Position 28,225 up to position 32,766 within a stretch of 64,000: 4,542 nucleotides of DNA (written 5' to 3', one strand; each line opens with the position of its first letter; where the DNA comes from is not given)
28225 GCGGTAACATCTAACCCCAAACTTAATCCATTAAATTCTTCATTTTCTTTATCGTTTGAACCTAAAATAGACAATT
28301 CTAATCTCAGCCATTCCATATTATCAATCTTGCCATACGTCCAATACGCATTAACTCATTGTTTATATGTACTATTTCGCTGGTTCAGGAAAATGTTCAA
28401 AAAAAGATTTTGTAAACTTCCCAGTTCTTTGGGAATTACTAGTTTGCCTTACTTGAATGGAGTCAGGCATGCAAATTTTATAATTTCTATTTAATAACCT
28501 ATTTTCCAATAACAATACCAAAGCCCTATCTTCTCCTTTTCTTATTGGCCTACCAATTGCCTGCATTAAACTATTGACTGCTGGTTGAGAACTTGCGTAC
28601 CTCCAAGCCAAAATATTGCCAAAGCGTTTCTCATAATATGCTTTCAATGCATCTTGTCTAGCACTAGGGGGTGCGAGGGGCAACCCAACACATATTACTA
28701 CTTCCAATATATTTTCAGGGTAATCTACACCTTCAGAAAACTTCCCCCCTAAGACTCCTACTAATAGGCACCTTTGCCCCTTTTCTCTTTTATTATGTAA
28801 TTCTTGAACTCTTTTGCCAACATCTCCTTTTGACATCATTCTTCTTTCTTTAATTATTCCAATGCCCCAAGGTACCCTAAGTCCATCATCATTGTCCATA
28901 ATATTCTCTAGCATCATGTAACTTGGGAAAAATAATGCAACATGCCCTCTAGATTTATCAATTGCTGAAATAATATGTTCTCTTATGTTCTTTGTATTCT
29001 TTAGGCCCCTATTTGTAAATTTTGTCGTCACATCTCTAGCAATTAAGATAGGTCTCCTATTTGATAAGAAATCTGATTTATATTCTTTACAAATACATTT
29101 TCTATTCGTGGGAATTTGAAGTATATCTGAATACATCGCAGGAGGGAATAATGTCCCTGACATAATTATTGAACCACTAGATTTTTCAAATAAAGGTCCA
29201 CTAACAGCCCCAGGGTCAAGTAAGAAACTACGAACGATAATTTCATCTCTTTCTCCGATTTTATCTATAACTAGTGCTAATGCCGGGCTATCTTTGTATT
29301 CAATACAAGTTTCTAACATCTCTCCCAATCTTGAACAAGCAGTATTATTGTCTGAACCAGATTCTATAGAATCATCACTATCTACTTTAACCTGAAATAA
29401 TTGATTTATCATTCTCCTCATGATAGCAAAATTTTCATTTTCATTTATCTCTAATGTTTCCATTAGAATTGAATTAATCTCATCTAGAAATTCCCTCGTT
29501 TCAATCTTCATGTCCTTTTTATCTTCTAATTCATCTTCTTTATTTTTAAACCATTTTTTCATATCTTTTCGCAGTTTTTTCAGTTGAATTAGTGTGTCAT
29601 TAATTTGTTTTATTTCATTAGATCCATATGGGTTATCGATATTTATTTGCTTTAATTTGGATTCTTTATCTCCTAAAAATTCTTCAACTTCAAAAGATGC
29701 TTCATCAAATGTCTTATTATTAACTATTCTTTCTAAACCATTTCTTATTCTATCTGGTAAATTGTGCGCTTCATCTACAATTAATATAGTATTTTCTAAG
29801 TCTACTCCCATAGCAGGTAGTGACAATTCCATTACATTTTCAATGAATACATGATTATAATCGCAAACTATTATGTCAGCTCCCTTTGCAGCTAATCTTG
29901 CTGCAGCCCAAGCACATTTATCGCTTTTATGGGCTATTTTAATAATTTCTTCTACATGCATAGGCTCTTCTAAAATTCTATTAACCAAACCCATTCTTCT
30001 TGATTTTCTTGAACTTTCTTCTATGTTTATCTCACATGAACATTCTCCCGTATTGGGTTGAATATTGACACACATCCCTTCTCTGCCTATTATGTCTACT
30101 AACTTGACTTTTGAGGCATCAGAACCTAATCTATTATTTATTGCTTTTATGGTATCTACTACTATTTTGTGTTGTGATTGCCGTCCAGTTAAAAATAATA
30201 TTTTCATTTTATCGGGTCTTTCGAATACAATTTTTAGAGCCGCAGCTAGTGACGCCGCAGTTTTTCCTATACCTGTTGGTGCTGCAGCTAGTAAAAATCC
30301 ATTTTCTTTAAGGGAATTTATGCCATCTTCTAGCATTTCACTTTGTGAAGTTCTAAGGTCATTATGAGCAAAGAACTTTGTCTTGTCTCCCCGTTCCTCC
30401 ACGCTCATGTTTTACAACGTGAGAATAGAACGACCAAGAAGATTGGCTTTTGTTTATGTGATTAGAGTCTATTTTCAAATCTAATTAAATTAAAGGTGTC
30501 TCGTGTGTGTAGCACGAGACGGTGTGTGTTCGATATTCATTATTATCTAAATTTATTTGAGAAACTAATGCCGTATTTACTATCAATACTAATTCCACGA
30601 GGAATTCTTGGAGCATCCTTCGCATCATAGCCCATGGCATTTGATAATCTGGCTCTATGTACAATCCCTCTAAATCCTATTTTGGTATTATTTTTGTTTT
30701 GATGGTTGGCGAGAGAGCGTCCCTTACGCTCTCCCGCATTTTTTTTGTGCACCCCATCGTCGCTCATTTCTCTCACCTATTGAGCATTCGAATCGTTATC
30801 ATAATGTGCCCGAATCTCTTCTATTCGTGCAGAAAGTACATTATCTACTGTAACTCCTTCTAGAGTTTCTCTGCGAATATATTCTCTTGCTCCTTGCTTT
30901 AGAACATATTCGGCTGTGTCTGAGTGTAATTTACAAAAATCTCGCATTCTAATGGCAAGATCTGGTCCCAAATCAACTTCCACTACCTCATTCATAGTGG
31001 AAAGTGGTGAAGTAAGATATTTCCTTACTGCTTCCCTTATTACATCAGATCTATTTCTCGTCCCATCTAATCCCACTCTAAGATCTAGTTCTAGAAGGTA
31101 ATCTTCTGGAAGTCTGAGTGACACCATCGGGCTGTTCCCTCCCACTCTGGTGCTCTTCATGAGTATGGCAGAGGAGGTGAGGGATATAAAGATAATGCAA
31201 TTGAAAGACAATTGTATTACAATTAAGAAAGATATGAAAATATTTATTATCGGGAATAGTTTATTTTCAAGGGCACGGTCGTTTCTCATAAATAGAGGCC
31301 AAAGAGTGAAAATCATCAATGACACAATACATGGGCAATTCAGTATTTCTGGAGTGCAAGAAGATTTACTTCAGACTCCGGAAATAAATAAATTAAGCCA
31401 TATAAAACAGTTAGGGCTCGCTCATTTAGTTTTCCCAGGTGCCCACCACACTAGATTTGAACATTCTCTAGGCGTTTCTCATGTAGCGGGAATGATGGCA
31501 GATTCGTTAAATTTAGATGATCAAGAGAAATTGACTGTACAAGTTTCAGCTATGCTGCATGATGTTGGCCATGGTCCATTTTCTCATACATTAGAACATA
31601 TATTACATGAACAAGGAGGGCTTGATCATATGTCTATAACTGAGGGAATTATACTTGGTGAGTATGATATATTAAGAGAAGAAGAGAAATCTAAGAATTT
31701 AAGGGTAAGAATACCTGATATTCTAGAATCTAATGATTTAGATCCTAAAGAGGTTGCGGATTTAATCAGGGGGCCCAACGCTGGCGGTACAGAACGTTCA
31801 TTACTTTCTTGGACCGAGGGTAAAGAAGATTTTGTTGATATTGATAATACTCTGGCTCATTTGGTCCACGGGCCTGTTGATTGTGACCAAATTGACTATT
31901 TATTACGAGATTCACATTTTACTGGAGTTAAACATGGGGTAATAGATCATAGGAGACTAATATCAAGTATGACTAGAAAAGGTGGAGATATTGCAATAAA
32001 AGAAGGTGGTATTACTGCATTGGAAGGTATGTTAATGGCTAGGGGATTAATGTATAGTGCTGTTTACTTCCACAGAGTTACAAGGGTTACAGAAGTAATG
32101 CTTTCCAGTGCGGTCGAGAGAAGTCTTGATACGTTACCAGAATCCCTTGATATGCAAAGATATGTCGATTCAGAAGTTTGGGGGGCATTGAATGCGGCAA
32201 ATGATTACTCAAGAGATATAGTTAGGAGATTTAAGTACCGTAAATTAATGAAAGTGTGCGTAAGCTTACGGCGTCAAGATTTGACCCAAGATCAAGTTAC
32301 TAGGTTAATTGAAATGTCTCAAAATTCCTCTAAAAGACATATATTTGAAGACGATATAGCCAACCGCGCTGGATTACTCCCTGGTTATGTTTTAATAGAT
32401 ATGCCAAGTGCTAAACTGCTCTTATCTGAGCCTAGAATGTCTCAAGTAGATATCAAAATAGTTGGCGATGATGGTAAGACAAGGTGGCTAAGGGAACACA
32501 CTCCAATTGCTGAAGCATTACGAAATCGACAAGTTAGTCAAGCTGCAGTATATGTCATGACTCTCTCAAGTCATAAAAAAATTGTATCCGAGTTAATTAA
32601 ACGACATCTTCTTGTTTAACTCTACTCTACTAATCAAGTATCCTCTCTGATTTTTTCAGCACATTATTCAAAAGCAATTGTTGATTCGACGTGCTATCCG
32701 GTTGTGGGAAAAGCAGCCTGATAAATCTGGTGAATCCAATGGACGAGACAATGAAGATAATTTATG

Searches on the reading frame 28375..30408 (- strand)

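Call 60: search_protein_families(library=pfam, proteins=[window:28375-30408:-], max_evalue=0.00001)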
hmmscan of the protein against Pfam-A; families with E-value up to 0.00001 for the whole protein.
window:28375-30408:- (678 aa): 5 families
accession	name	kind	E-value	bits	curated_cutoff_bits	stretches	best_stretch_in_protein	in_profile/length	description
PF13307.12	Helicase_C_2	-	8.7e-32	110.9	25.3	1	480-652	2-168/170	Helicase C-terminal domain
PF06733.21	DEAD_2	-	8.6e-15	55.2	21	1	110-224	55-162/172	DEAD_2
PF04851.21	ResIII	-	3.9e-08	33.8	22.5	1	17-230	3-148/164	Type III restriction enzyme, res subunit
PF00270.35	DEAD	-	1.3e-06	28.7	26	0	30-92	8-70/167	DEAD/DEAH box helicase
PF06777.17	HBB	-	4.7e-06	26.8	30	0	295-465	28-189/190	Helical and beta-bridge domain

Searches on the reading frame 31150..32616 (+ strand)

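Call 60: search_protein_families(library=pfam, proteins=[window:31150-32616:+], max_evalue=0.00001)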
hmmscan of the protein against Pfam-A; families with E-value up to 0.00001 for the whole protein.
window:31150-32616:+ (489 aa): 2 families
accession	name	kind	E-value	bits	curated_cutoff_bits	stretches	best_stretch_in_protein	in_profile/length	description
PF19276.4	HD_assoc_2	-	2.7e-38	132.1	23.1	1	265-487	1-211/222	HD associated region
PF01966.28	HD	-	3e-11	44.1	22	1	102-168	1-66/116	HD domain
